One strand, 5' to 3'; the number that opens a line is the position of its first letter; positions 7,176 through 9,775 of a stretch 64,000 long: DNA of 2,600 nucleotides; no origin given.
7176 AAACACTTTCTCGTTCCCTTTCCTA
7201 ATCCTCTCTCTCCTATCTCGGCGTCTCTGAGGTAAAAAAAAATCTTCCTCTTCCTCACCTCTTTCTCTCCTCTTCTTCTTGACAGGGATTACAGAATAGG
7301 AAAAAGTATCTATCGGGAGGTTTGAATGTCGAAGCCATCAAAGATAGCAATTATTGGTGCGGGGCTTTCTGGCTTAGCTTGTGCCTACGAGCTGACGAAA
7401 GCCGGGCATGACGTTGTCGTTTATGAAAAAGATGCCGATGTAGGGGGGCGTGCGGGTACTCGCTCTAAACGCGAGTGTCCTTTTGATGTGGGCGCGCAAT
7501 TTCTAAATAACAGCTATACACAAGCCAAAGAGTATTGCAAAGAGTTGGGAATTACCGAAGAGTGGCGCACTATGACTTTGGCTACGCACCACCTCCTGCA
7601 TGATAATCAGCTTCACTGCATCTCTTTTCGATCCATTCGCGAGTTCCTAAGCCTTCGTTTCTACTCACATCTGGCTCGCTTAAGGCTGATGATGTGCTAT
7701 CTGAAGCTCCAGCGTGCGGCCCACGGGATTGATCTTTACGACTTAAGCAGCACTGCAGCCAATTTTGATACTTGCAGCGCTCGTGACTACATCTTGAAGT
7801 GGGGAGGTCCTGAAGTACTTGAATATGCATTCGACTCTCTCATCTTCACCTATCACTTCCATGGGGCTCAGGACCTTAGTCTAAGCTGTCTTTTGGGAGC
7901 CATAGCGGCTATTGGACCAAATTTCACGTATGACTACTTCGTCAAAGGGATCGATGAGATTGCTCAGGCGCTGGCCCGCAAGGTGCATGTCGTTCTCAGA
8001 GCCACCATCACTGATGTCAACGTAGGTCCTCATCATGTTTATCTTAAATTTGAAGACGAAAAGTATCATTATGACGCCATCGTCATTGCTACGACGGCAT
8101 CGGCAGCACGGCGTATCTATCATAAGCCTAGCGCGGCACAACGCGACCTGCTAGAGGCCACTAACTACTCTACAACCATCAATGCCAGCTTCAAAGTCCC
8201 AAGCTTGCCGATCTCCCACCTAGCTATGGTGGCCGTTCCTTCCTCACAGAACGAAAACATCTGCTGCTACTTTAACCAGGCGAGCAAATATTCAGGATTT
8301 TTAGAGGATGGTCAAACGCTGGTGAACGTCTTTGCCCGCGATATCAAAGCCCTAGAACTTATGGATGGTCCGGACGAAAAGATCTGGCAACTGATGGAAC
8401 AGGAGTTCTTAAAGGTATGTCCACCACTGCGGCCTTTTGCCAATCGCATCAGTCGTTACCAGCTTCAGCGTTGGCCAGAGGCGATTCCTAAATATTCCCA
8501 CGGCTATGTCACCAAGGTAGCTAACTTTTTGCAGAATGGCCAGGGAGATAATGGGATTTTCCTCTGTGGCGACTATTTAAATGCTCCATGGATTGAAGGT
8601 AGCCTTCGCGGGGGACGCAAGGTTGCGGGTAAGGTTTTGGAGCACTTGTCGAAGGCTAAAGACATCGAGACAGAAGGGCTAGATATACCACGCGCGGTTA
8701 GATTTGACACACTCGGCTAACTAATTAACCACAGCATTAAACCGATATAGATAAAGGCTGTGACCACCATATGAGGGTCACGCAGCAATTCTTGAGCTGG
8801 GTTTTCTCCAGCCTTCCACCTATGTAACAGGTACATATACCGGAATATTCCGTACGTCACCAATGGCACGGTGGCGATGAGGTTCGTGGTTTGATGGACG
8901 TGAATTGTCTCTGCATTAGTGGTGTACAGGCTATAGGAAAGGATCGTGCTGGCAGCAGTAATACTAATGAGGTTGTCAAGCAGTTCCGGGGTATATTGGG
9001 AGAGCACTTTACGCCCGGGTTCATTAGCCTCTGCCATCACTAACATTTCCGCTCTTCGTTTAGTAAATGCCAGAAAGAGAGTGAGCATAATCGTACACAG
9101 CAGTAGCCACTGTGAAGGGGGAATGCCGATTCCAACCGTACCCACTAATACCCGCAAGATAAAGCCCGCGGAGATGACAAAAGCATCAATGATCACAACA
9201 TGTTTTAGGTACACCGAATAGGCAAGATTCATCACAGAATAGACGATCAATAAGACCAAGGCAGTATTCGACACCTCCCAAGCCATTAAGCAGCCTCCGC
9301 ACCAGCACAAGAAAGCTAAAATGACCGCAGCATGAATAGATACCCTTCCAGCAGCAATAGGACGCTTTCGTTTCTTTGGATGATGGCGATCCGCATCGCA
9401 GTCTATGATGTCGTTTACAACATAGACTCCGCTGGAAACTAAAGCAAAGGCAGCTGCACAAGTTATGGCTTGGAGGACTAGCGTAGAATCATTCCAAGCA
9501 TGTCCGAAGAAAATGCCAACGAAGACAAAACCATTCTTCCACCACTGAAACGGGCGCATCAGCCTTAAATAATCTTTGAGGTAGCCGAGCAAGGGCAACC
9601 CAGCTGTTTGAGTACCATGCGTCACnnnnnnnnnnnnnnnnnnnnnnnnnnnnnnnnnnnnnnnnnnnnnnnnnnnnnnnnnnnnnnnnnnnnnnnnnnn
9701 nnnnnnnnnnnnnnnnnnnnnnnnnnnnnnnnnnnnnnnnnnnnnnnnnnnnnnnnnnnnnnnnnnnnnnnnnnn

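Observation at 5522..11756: Complete mycobacterial-type decaprenyl-phospho-D-arabinofuranose (DPA) donor pathway in a chlamydia-related genome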

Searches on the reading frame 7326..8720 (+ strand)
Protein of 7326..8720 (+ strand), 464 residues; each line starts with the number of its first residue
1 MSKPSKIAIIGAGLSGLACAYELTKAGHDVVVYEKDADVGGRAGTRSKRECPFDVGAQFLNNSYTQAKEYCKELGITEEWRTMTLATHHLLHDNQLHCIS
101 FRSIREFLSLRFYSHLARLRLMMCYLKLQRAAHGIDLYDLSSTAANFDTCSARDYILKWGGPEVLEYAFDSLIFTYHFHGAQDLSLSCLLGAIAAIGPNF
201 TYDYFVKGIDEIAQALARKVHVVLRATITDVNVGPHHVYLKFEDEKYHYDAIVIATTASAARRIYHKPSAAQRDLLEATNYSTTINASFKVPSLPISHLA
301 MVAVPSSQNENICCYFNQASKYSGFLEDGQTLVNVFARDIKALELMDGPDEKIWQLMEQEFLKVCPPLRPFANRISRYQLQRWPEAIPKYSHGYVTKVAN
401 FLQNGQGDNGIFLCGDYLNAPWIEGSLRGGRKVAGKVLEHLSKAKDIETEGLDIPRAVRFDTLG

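Call 3: search_protein_families(library=pfam, proteins=[window:7326-8720:+])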
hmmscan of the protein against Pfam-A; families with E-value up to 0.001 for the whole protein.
window:7326-8720:+ (464 aa): 9 families
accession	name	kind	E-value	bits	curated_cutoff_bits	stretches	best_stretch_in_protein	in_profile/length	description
PF01593.30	Amino_oxidase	-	1.2e-35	124.1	19.8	1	14-438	1-443/443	Flavin containing amine oxidoreductase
PF13450.12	NAD_binding_8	-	1.1e-18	67.7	21.9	1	9-74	1-68/68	NAD(P)-binding Rossmann-like domain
PF01266.30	DAO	-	7.9e-13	49.1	27.9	1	6-77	1-81/353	FAD dependent oxidoreductase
PF07992.20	Pyr_redox_2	-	1.1e-09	38.5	26.1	1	6-44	2-33/291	Pyridine nucleotide-disulphide oxidoreductase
PF00890.30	FAD_binding_2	-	1.1e-06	28.5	20.4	1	7-42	2-37/414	FAD binding domain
PF03486.20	HI0933_like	-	1.2e-05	25.3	50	1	6-42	2-38/244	HI0933-like protein Rossmann domain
PF01946.23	Thi4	-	8e-05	22.4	26.2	1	5-43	18-57/235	Thi4 family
PF13454.12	NAD_binding_9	-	0.00029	21.3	21.8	0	8-43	1-40/155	FAD-NAD(P)-binding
PF01494.25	FAD_binding_3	-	0.00067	19.4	22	0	6-38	3-35/349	FAD binding domain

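Call 4: search_protein_families(library=ncbifam, proteins=[window:7326-8720:+])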
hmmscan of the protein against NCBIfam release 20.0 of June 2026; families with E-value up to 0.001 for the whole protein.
window:7326-8720:+ (464 aa): 62 families (the best 25 are shown)
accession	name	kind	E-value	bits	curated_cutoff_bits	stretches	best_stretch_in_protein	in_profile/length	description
NF005560.0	PRK07233.1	equivalog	4.2e-28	98.4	252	1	6-439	2-430/435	hypothetical protein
TIGR00562.1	proto_IX_ox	equivalog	6e-24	84.5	97.85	2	5-130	3-131/470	protoporphyrinogen oxidase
TIGR03467.1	HpnE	equivalog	9.7e-21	74.6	283.05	1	7-123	1-117/430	hydroxysqualene dehydroxylase HpnE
NF008841.0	PRK11883.1-1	equivalog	1.1e-17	64.1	517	2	4-100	3-102/453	protoporphyrinogen oxidase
NF008845.0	PRK11883.1-5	equivalog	2.5e-16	59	560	2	5-120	5-133/468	protoporphyrinogen oxidase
NF009410.0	PRK12771.1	subfamily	4.5e-12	45.3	516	1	6-41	140-175/566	NAD(P)-binding protein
TIGR02734.1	crtI_fam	subfamily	7.3e-11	41.4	238.1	1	8-58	2-52/504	phytoene desaturase family protein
NF005548.0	PRK07208.1-4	equivalog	4.8e-10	38.6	389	1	5-58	4-57/488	hypothetical protein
NF058655.1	CrtID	equivalog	9.3e-10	37.9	640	1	7-58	1-52/478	bifunctional phytoene desaturase/3,4-desaturase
NF005547.0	PRK07208.1-3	equivalog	1.3e-09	37.4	380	1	3-58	3-58/465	hypothetical protein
TIGR03197.1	MnmC_Cterm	equivalog_domain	2.3e-09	36.8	174.2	1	6-43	1-38/400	FAD-dependent 5-carboxymethylaminomethyl-2-thiouridine(34) oxidoreductase MnmC1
TIGR02732.1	zeta_caro_desat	equivalog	2.5e-09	36.6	622.15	1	6-191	1-196/474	9,9'-di-cis-zeta-carotene desaturase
TIGR01317.1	GOGAT_sm_gam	subfamily_domain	6e-09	35.3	447.7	1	5-41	144-180/485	glutamate synthase small subunit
TIGR02733.1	desat_CrtD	equivalog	8.3e-09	34.6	549.7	1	6-58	3-55/492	C-3',4' desaturase CrtD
NF009409.0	PRK12770.1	subfamily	8.4e-09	34.9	343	1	3-41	17-55/360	putative glutamate synthase subunit beta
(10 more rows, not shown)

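Call 48: search_solved_structures(query=window:7326-8720:+, max_evalue=0.001)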
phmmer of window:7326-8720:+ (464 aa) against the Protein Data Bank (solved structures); distinct sequences matched with E-value up to 0.001: 85 (the best 60 are shown).
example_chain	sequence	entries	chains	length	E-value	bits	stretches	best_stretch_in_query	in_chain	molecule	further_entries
4zcc_A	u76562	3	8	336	1.1e-12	50.7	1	6-83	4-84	Renalase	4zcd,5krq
3kkj_A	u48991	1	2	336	1.5e-11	47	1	6-83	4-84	Amine oxidase, flavin-containing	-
5ts5_A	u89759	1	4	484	2.4e-11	46.3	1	2-271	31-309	Amine oxidase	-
4e0v_A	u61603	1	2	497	2.7e-11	46.1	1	2-271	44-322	L-amino-acid oxidase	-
5z2g_A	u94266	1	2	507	1.1e-10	44.1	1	2-271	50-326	L-amino acid oxidase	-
3kve_A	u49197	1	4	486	6.4e-10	41.6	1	2-77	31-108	L-amino acid oxidase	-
1reo_A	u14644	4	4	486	3.8e-09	39.1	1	2-76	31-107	AHPLAAO | L-amino acid oxidase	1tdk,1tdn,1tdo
9t73_B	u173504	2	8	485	1.6e-08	37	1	2-284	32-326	Tetrapodal ancestor of L-amino acid oxidases: I224A-Q225H-P361-PREGA-L367 bound to phenyla | Tetrapodal ancestor of L-amino acid oxidase: I224A-Q225H-P361-PREGA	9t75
2ivd_A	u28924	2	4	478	1.9e-08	36.8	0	6-48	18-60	PROTOPORPHYRINOGEN OXIDASE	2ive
9rum_A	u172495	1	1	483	3e-08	36.1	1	2-284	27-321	Tetrapodal ancestor of L-amino acid oxidase: Q225A mutant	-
9rvh_A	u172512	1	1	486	3e-08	36.1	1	2-284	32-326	Tetrapodal ancestor of L-amino acid oxidase: Q225A-Loop (P361-PREGA-L367) mutant with phen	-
9run_A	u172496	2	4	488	5.9e-08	35.1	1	2-284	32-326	Tetrapodal ancestor of L-amino acid oxidase: Q225H-W377I double mutant | Tetrapodal ancestor of L-amino acid oxidases: W377I mutant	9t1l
9qs1_A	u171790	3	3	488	5.9e-08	35.1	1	2-284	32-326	Tetrapodal ancestor of L-amino acis oxidases | Tetrapodal ancestor of L-amino acid oxidases | Tetrapodal ancestor of L-amino acid oxidases co-crystallised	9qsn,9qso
9rvj_A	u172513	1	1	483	6e-08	35.1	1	2-284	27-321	Tetrapodal ancestor of L-amino acid oxidase: Q225H - W377I double mutant with phenylalanin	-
7rt0_A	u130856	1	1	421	2.8e-07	32.9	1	6-77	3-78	4-methylaminobutanoate oxidase (methylamine-forming)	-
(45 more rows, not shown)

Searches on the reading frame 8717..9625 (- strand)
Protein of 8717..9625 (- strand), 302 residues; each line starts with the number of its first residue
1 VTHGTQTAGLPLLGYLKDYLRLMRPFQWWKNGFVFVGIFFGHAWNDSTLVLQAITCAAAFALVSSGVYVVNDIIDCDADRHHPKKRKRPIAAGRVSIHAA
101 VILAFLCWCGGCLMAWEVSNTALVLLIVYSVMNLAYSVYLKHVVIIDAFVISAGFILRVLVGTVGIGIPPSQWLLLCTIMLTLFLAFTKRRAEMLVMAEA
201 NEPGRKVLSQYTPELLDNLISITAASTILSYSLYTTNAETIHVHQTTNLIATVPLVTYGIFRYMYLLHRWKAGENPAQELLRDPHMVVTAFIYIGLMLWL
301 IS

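Call 3: search_protein_families(library=pfam, proteins=[window:8717-9625:-])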
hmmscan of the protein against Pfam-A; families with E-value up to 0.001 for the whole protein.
window:8717-9625:- (302 aa): 1 family
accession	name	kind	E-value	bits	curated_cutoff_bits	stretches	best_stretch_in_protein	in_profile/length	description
PF01040.23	UbiA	-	2.3e-25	89.7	34.2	1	33-272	4-237/250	UbiA prenyltransferase family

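Call 4: search_protein_families(library=ncbifam, proteins=[window:8717-9625:-])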
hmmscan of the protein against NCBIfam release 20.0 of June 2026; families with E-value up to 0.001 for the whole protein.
window:8717-9625:- (302 aa): 25 families
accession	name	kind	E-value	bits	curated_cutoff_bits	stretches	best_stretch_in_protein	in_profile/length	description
NF008977.0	PRK12324.1-2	equivalog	1e-80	271.3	234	1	16-300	2-286/297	decaprenyl-phosphate phosphoribosyltransferase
NF008978.0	PRK12324.1-4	equivalog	1.1e-60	205.3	207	1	17-297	33-315/322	decaprenyl-phosphate phosphoribosyltransferase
NF006088.0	PRK08238.1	equivalog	1.9e-60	204.9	351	1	16-298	192-477/482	UbiA family prenyltransferase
NF008976.0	PRK12324.1-1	equivalog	4.1e-44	151.2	474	1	20-295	22-297/306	decaprenyl-phosphate phosphoribosyltransferase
NF009523.0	PRK12884.1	equivalog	1.7e-15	57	269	1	16-181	4-165/279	prenyltransferase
TIGR01473.1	cyoE_ctaB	equivalog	1.5e-11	44.6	210.3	1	17-162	1-148/281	heme o synthase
NF035940.1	prenyl_rel_EboC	equivalog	1.5e-11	44.2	250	1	33-166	22-152/292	UbiA-like protein EboC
NF009521.0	PRK12882.1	equivalog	3e-11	43.1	296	1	17-167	6-153/280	geranylgeranylglycerol-phosphate geranylgeranyltransferase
TIGR01475.1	ubiA_other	subfamily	3.1e-09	36.7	180.8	1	34-180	21-168/282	UbiA-like polyprenyltransferase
TIGR01474.1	ubiA_proteo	equivalog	1.4e-08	34.5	275.45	1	49-163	41-152/282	4-hydroxybenzoate octaprenyltransferase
NF009516.0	PRK12875.1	equivalog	1.5e-08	34.1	205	1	17-138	18-141/292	prenyltransferase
NF003348.0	PRK04375.1-1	equivalog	2.3e-08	33.8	285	1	15-152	2-140/292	heme o synthase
NF005742.0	PRK07566.1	equivalog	3.8e-07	29.5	313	1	16-138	28-151/315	chlorophyll synthase ChlG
NF009609.0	PRK13106.1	equivalog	9.5e-07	28.5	349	1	33-165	33-162/301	prenyltransferase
NF009517.0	PRK12876.1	equivalog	2.4e-06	27.2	419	1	56-298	52-295/300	prenyltransferase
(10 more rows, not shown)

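Call 8: search_solved_structures(query=window:8717-9625:-, show_alignments=1)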
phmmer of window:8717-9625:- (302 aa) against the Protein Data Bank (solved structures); distinct sequences matched with E-value up to 0.001: 4.
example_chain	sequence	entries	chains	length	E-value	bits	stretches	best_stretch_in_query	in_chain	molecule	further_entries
8j8j_D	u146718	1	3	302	5.3e-33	117.9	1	18-294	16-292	Decaprenyl-phosphate phosphoribosyltransferase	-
8j8k_A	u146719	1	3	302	8.3e-23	84.5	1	18-294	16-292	Decaprenyl-phosphate phosphoribosyltransferase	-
4od4_A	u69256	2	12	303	9e-05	25.3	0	47-105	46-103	4-hydroxybenzoate octaprenyltransferase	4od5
6m31_A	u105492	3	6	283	0.00067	22.4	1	48-180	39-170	Digeranylgeranylglyceryl phosphate synthase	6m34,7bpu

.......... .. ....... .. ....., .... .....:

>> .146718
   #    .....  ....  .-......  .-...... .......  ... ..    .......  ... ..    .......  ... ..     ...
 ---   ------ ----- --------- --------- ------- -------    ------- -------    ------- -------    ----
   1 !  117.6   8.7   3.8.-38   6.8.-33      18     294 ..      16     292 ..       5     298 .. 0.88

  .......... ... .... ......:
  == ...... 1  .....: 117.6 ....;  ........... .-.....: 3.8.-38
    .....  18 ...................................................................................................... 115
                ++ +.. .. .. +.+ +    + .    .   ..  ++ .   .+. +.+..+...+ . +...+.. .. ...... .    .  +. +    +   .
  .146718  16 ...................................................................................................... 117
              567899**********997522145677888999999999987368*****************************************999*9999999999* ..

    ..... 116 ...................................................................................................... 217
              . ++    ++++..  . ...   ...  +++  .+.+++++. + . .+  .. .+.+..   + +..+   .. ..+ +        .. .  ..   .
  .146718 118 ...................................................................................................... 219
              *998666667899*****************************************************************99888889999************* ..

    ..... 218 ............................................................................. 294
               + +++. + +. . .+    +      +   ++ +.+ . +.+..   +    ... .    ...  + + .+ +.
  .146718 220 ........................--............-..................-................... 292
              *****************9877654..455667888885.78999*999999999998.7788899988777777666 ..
